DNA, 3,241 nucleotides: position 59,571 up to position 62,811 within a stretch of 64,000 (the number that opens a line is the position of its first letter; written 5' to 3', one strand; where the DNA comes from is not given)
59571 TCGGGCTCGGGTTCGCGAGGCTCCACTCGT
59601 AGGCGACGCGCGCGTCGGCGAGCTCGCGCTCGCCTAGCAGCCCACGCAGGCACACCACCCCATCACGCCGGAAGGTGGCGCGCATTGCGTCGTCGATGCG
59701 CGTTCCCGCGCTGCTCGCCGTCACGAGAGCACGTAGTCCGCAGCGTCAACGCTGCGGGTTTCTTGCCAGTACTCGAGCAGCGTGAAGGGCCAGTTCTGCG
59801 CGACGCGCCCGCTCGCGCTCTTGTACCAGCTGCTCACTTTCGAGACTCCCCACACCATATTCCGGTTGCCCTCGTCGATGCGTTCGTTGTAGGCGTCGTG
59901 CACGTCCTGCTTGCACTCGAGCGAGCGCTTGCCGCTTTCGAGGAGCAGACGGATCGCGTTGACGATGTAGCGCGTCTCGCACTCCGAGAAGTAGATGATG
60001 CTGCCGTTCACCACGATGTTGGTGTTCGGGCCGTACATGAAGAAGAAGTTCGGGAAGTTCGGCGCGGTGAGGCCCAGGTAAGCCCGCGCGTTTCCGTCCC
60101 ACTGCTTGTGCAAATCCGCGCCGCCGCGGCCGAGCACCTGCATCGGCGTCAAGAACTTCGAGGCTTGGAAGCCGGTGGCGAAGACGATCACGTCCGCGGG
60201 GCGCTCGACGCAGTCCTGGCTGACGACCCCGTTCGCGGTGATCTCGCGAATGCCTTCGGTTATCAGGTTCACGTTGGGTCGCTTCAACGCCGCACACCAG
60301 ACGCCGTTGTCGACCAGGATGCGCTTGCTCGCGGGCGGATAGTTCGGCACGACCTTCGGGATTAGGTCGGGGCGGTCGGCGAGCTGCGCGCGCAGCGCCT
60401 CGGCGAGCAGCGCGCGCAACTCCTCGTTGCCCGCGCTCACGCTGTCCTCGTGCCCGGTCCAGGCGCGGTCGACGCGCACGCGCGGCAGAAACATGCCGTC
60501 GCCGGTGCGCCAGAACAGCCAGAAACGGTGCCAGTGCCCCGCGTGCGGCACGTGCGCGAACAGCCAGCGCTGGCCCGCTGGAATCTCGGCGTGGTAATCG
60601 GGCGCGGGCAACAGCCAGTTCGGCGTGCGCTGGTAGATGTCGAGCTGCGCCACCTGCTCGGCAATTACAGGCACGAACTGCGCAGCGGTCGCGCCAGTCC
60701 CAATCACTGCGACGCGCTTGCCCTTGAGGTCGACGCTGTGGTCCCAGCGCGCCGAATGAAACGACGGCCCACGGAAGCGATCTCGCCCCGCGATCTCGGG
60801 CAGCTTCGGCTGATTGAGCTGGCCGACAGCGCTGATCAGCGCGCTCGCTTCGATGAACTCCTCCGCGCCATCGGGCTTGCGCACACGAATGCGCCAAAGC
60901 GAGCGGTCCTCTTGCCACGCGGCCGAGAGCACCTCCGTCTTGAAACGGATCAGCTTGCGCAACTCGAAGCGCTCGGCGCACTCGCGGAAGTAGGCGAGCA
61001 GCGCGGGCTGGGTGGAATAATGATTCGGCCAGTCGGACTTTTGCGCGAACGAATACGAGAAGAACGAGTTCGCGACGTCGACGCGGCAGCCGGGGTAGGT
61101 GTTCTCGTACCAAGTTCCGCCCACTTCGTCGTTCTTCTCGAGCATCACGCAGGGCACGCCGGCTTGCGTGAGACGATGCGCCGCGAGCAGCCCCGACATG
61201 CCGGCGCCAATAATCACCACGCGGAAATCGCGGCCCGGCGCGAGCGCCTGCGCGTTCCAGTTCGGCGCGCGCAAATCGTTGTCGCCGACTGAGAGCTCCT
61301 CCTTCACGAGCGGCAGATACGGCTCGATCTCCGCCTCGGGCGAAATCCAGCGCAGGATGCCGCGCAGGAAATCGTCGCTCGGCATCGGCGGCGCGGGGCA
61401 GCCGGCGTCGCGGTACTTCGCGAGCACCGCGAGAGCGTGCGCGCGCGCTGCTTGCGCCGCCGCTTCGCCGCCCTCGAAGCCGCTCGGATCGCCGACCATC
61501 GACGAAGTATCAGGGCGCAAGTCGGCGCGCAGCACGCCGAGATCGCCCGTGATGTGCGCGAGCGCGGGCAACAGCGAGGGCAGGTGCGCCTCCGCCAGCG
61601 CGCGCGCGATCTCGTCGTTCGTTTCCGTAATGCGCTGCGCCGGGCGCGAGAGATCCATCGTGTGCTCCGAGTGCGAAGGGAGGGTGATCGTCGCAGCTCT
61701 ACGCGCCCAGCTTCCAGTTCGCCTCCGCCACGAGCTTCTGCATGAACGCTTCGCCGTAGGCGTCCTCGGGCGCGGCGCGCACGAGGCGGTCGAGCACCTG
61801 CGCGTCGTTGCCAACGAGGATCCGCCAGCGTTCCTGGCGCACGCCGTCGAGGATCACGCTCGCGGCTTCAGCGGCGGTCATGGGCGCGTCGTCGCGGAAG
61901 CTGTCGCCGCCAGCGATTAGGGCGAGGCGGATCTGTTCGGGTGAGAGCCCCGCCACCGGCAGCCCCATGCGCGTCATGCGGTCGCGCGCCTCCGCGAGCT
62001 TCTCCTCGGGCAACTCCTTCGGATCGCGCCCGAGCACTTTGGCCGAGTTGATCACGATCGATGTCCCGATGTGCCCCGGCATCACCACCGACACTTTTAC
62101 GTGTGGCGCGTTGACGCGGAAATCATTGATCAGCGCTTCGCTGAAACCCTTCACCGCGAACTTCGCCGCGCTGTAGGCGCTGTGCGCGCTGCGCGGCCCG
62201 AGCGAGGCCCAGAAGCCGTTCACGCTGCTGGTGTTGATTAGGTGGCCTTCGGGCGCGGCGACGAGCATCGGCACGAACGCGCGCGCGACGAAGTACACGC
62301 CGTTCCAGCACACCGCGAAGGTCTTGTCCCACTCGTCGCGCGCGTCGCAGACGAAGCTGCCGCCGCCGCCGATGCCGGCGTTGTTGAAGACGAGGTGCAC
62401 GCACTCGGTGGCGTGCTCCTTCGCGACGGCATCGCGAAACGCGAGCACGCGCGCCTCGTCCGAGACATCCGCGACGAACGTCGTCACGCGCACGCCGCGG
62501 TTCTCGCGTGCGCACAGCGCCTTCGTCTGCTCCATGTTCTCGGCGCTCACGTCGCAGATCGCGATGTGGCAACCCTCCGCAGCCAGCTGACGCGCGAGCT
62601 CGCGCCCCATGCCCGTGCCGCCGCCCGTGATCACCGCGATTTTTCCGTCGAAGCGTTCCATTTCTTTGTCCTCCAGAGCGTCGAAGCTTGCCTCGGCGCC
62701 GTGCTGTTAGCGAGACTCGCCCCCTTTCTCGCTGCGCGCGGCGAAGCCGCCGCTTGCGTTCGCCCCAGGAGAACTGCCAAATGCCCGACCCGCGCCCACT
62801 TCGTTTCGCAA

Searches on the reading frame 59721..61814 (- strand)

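Call 22: search_protein_families(library=pfam, proteins=[window:59721-61814:-], max_evalue=0.001)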
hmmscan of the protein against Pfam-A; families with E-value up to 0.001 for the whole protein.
window:59721-61814:- (697 aa): 12 families
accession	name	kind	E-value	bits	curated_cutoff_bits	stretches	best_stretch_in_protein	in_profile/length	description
PF00743.25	FMO-like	-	4.4e-23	82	22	1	198-402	3-220/532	Flavin-binding monooxygenase-like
PF13738.12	Pyr_redox_3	-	2.5e-13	50.4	30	1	200-409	1-208/305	Pyridine nucleotide-disulphide oxidoreductase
PF13450.12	NAD_binding_8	-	3.1e-13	50.2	21.9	1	201-253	1-53/68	NAD(P)-binding Rossmann-like domain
PF07992.20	Pyr_redox_2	-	3.9e-11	43.3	26.1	1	197-401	1-178/291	Pyridine nucleotide-disulphide oxidoreductase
PF13434.12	Lys_Orn_oxgnase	-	7.1e-10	39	21.3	1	274-392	99-215/339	L-lysine 6-monooxygenase/L-ornithine 5-monooxygenase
PF01266.30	DAO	-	1.3e-08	35.2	27.9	1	198-313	1-108/353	FAD dependent oxidoreductase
PF00890.30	FAD_binding_2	-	2.8e-06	27.2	20.4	1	199-234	2-37/414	FAD binding domain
PF01494.25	FAD_binding_3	-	4.3e-06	26.6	22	1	197-229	2-34/349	FAD binding domain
PF01593.30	Amino_oxidase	-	2.2e-05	24.4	19.8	1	206-279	1-61/443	Flavin containing amine oxidoreductase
PF03486.20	HI0933_like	-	0.00041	20.3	50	1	198-232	2-36/244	HI0933-like protein Rossmann domain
PF01488.26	Shikimate_DH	-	0.00044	20.8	24.3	0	196-223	12-39/138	Shikimate / quinate 5-dehydrogenase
PF12831.13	FAD_oxidored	-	0.0009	19.1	27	0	199-235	2-38/416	FAD dependent oxidoreductase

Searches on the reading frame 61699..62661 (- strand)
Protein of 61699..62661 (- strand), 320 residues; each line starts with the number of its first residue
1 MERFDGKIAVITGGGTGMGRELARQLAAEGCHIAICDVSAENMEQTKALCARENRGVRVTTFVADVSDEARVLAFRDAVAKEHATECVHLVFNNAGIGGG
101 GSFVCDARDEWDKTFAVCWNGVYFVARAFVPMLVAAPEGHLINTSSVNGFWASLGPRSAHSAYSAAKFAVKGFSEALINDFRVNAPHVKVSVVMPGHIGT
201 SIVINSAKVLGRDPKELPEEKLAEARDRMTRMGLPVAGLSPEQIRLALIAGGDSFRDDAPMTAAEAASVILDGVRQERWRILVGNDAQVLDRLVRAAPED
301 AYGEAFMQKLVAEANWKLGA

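Call 22: search_protein_families(library=pfam, proteins=[window:61699-62661:-], max_evalue=0.001)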
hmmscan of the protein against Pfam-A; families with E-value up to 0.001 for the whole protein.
window:61699-62661:- (320 aa): 3 families
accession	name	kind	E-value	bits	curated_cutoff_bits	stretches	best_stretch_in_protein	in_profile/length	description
PF00106.31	adh_short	-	1.1e-40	139.6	26.6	1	7-205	1-189/195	short chain dehydrogenase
PF13561.12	adh_short_C2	-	1.3e-24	87.5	27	1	16-203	6-181/236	Enoyl-(Acyl carrier protein) reductase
PF08659.16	KR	-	2.6e-12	47.5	22.6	1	10-175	4-161/180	KR domain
